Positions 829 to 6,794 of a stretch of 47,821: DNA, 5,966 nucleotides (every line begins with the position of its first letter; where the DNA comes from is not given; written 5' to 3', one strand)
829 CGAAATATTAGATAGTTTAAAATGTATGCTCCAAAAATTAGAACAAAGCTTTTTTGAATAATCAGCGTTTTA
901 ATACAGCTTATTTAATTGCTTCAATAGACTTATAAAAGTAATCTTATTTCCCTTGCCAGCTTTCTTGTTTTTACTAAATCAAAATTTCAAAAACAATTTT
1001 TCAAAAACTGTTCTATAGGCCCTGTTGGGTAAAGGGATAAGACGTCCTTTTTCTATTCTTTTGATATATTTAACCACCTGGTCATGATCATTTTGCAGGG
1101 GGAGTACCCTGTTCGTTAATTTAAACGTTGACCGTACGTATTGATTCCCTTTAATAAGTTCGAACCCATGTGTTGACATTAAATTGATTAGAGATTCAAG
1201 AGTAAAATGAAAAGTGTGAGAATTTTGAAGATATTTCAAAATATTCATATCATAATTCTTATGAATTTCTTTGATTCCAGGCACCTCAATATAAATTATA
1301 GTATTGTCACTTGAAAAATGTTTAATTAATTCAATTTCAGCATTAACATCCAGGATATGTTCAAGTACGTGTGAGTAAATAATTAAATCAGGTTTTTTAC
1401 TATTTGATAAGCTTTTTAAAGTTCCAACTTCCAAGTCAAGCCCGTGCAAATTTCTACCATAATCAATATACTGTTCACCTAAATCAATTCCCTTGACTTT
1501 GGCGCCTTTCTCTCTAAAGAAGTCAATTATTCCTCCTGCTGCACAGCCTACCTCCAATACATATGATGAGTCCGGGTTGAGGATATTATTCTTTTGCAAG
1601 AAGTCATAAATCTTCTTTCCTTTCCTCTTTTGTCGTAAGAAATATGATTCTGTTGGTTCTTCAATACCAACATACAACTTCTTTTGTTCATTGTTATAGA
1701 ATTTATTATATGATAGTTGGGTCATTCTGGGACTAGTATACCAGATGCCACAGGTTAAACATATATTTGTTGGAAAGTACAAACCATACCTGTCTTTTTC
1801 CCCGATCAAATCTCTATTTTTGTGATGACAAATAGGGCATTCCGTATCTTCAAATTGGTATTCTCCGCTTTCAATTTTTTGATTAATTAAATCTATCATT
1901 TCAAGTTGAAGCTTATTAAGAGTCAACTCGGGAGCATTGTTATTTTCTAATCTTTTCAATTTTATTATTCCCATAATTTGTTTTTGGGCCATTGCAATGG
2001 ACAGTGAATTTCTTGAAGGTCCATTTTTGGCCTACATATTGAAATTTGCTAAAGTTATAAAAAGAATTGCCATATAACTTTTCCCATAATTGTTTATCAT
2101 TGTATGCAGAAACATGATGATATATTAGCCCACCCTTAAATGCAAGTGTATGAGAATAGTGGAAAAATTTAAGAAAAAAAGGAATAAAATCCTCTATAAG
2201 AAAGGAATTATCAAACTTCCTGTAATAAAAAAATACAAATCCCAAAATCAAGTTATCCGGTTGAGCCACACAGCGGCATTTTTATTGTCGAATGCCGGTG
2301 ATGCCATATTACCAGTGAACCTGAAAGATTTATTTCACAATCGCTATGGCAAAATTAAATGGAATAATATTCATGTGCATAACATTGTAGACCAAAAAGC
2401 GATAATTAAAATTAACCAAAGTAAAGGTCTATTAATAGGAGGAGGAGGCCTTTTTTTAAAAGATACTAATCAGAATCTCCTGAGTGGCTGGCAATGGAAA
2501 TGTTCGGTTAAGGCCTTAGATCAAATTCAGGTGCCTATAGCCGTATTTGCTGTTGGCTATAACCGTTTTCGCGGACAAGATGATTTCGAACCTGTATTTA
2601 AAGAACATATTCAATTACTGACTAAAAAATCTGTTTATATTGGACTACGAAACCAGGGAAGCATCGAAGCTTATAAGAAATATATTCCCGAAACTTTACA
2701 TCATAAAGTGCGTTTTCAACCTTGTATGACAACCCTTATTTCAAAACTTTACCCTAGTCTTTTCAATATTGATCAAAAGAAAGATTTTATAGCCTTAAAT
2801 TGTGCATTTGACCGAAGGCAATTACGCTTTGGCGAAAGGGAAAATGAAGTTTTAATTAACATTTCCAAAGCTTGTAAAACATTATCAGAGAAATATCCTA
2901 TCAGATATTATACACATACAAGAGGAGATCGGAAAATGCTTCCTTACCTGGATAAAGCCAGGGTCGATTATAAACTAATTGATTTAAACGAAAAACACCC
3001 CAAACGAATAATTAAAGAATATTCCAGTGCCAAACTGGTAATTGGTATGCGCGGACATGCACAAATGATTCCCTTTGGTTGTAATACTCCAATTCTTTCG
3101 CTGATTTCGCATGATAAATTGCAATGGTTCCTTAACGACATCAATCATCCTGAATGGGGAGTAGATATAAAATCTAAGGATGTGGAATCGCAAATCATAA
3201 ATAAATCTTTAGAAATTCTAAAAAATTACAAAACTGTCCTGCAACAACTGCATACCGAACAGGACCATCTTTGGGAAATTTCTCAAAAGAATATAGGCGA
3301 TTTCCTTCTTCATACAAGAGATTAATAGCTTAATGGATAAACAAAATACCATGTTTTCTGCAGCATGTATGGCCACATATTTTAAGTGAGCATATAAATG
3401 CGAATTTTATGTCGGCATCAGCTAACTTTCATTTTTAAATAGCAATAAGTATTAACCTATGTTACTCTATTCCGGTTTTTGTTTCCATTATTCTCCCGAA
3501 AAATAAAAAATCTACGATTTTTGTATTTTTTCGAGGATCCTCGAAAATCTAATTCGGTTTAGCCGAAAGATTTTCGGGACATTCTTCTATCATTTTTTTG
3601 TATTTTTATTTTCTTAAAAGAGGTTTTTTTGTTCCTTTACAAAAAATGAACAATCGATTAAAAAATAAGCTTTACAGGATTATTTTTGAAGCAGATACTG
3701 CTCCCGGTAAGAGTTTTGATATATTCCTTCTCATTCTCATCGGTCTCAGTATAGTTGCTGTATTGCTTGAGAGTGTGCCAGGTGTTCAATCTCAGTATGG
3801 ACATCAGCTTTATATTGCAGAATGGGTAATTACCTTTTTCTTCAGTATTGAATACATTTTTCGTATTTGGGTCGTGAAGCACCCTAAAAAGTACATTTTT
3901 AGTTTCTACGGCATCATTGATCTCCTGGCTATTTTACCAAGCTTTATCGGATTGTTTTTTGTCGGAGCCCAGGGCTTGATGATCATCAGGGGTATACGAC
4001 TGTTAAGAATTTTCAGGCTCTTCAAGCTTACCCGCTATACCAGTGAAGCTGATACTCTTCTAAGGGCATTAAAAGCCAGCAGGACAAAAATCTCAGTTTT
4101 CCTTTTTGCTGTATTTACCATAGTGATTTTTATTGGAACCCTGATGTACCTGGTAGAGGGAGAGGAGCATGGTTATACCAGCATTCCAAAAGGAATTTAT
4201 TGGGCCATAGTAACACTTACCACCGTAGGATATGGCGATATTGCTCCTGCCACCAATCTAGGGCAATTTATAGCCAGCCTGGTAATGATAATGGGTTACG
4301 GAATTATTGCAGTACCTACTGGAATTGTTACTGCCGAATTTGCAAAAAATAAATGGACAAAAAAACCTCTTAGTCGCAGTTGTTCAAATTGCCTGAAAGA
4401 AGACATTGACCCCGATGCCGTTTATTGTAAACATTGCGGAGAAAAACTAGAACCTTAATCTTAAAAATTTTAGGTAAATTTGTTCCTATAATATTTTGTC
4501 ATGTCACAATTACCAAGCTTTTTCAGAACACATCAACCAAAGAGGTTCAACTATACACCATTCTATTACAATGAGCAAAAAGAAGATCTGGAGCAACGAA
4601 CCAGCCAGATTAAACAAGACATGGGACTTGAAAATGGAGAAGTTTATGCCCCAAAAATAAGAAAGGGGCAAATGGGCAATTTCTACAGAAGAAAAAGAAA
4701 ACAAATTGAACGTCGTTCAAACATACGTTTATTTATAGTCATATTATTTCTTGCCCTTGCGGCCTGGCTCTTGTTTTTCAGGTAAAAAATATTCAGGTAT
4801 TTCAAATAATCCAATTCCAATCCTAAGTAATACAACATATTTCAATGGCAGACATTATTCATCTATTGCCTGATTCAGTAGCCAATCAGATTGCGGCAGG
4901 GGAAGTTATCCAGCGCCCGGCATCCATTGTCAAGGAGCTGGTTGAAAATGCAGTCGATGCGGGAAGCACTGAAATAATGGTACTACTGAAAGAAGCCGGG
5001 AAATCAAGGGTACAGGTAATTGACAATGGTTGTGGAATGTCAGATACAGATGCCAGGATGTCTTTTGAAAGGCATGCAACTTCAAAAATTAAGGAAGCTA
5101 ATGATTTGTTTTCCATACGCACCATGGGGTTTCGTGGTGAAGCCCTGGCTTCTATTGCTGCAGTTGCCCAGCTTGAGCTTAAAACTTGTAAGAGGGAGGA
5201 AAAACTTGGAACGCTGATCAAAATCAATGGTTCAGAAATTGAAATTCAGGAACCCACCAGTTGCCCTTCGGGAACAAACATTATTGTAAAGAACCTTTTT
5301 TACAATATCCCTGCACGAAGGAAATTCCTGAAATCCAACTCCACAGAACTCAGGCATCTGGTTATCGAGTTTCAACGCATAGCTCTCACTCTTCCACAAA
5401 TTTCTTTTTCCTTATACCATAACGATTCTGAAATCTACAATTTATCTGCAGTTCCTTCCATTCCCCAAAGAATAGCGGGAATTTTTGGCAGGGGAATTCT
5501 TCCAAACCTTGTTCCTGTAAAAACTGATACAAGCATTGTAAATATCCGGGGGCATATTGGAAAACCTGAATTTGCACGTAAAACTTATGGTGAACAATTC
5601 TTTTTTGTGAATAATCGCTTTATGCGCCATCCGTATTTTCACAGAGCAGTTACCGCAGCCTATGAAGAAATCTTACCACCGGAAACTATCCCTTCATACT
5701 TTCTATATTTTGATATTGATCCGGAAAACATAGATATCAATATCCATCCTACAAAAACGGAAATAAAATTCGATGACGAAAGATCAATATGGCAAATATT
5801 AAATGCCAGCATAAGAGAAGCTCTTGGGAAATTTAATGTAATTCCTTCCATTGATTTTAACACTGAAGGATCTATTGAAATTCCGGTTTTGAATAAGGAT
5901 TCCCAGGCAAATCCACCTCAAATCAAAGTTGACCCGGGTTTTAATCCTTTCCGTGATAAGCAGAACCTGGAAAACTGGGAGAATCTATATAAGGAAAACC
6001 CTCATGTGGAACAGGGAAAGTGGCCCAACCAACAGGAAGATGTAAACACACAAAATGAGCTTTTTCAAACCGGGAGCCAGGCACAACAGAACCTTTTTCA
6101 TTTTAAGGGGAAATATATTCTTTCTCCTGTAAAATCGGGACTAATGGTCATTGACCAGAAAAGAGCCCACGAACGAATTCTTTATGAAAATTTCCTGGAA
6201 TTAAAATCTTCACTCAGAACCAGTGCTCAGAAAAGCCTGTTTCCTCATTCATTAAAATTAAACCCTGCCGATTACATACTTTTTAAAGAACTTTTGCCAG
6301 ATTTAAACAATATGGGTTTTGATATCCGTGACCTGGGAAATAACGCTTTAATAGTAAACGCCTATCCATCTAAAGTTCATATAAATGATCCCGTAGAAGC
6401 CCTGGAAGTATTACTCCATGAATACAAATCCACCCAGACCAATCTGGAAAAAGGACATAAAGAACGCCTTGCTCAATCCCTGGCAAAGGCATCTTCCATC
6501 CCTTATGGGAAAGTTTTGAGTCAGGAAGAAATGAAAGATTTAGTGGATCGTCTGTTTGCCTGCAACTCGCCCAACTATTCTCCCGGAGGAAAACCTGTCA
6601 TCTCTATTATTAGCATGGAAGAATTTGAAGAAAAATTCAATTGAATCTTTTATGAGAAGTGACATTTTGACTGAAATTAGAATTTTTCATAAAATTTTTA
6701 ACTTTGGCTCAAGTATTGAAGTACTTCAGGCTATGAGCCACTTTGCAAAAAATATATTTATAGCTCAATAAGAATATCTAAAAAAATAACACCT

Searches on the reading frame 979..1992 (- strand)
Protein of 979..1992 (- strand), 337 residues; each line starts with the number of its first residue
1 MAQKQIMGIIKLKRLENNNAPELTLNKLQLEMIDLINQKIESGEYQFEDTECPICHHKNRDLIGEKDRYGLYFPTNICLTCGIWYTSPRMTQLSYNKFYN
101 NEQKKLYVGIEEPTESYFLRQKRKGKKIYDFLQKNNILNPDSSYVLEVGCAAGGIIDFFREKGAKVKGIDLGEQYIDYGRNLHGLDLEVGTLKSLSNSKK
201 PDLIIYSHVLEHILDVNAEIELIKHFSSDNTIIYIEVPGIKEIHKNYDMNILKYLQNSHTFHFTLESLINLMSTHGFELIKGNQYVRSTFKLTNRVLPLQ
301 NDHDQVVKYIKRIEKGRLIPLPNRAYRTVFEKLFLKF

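Call 6: search_protein_families(library=pfam, proteins=[window:979-1992:-])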
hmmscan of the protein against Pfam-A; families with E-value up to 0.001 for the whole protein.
window:979-1992:- (337 aa): 6 families
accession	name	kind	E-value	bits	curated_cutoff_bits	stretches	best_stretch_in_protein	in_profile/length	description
PF13489.12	Methyltransf_23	-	8.8e-16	58.5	27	1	130-280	11-162/164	Methyltransferase domain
PF13649.12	Methyltransf_25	-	7e-06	27.1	27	1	145-215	1-79/97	Methyltransferase domain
PF08242.18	Methyltransf_12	-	1.1e-05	26.5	30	1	146-219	1-84/98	Methyltransferase domain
PF13847.12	Methyltransf_31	-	2e-05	24.8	27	1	144-249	6-128/145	Methyltransferase domain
PF08241.18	Methyltransf_11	-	5.8e-05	24.1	21.2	1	146-217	1-77/95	Methyltransferase domain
PF01728.25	FtsJ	-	0.00018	21.9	24.1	1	123-175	4-57/181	FtsJ-like methyltransferase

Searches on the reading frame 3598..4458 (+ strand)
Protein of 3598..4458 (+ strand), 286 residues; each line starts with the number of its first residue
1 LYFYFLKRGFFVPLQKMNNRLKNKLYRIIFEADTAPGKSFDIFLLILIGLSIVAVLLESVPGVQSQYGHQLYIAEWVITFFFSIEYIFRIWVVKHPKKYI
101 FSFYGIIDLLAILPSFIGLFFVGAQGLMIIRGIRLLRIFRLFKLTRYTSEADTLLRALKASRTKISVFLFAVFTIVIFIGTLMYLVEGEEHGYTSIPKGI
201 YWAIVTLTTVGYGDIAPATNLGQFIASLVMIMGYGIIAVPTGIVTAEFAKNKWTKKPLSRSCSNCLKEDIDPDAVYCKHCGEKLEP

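Call 6: search_protein_families(library=pfam, proteins=[window:3598-4458:+])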
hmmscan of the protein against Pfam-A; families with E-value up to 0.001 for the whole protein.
window:3598-4458:+ (286 aa): 3 families
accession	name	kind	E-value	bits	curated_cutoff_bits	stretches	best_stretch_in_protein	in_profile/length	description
PF00520.37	Ion_trans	-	3.4e-36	125.1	25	1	38-250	2-235/241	Ion transport protein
PF07885.22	Ion_trans_2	-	8.3e-16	58.1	22.5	1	172-246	2-75/79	Ion channel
PF13248.11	Zn_ribbon_3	-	0.00078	19.3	27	0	261-284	4-26/26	zinc-ribbon domain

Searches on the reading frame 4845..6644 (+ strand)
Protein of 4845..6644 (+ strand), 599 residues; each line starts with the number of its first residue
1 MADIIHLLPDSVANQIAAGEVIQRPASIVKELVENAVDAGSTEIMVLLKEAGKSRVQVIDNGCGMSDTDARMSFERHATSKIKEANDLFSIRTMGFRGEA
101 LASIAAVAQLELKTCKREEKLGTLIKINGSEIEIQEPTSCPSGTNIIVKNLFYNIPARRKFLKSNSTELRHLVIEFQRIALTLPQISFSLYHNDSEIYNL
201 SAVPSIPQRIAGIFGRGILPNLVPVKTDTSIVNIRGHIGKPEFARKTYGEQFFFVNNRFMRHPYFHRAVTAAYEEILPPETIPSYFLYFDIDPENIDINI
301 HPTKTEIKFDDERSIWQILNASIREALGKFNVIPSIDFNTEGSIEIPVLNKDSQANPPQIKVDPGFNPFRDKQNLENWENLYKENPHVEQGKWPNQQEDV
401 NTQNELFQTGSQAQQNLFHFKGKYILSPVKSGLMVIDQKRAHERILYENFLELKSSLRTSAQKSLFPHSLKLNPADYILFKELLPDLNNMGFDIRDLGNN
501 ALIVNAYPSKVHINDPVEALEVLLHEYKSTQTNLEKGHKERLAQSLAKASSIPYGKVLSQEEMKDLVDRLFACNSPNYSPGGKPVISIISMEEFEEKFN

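Call 6: search_protein_families(library=pfam, proteins=[window:4845-6644:+])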
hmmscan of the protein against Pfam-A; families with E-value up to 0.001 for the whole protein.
window:4845-6644:+ (599 aa): 4 families
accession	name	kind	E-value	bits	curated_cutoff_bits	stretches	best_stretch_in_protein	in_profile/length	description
PF01119.25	DNA_mis_repair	-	1e-33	115.9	26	1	210-327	1-118/119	DNA mismatch repair protein, C-terminal domain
PF08676.16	MutL_C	-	1.8e-23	83.2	25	1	419-555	3-139/142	MutL C terminal dimerisation domain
PF13589.12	HATPase_c_3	-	4.8e-10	40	25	1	26-121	4-99/137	Histidine kinase-, DNA gyrase B-, and HSP90-like ATPase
PF02518.31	HATPase_c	-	3.9e-08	34.1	26.4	1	23-85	4-64/111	Histidine kinase-, DNA gyrase B-, and HSP90-like ATPase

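Call 50: find_homologous_proteins(query=window:4845-6644:+, max_evalue=1e-30)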
Query window:4845-6644:+ (599 aa): 8000 proteins with E <= 1e-30 among 8000 candidates; the best 120 are listed.
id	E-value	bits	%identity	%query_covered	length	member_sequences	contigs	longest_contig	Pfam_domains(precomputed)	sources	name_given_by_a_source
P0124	0.0e+0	1349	100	100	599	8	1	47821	PF01119.26,PF08676.17,PF02518.32,PF13589.13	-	-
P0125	0.0e+0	1235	92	100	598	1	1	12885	PF01119.26,PF08676.17,PF02518.32,PF13589.13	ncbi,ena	-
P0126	0.0e+0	1231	91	100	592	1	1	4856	PF01119.26,PF08676.17,PF02518.32,PF13589.13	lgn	-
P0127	0.0e+0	1159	85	100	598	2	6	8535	PF01119.26,PF08676.17,PF02518.32,PF13589.13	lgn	-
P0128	0.0e+0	1010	74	100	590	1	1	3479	PF01119.26,PF08676.17,PF02518.32,PF13589.13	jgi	-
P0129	5.2e-284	961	71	100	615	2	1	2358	PF01119.26,PF08676.17,PF02518.32,PF13589.13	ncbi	-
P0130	4.2e-278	942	68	100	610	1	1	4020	PF01119.26,PF08676.17,PF02518.32,PF13589.13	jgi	-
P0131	6.1e-278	941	68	100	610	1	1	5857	PF01119.26,PF08676.17,PF02518.32,PF13589.13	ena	-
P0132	5.3e-274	928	68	99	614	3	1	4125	PF01119.26,PF08676.17,PF02518.32,PF13589.13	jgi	jgi:DNA mismatch repair protein MutL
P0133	1.5e-268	910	66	100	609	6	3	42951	PF01119.26,PF08676.17,PF02518.32,PF13589.13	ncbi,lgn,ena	-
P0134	8.3e-268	908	66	100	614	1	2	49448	PF01119.26,PF08676.17,PF02518.32,PF13589.13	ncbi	-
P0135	1.7e-267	907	66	100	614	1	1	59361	PF01119.26,PF08676.17,PF02518.32,PF13589.13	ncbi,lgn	-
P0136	1.8e-267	907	66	100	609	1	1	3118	PF01119.26,PF08676.17,PF02518.32,PF13589.13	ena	-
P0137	9.9e-267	904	66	100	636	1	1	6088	PF01119.26,PF08676.17,PF02518.32,PF13589.13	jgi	-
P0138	1.3e-266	904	66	100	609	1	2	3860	PF01119.26,PF08676.17,PF02518.32,PF13589.13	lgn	-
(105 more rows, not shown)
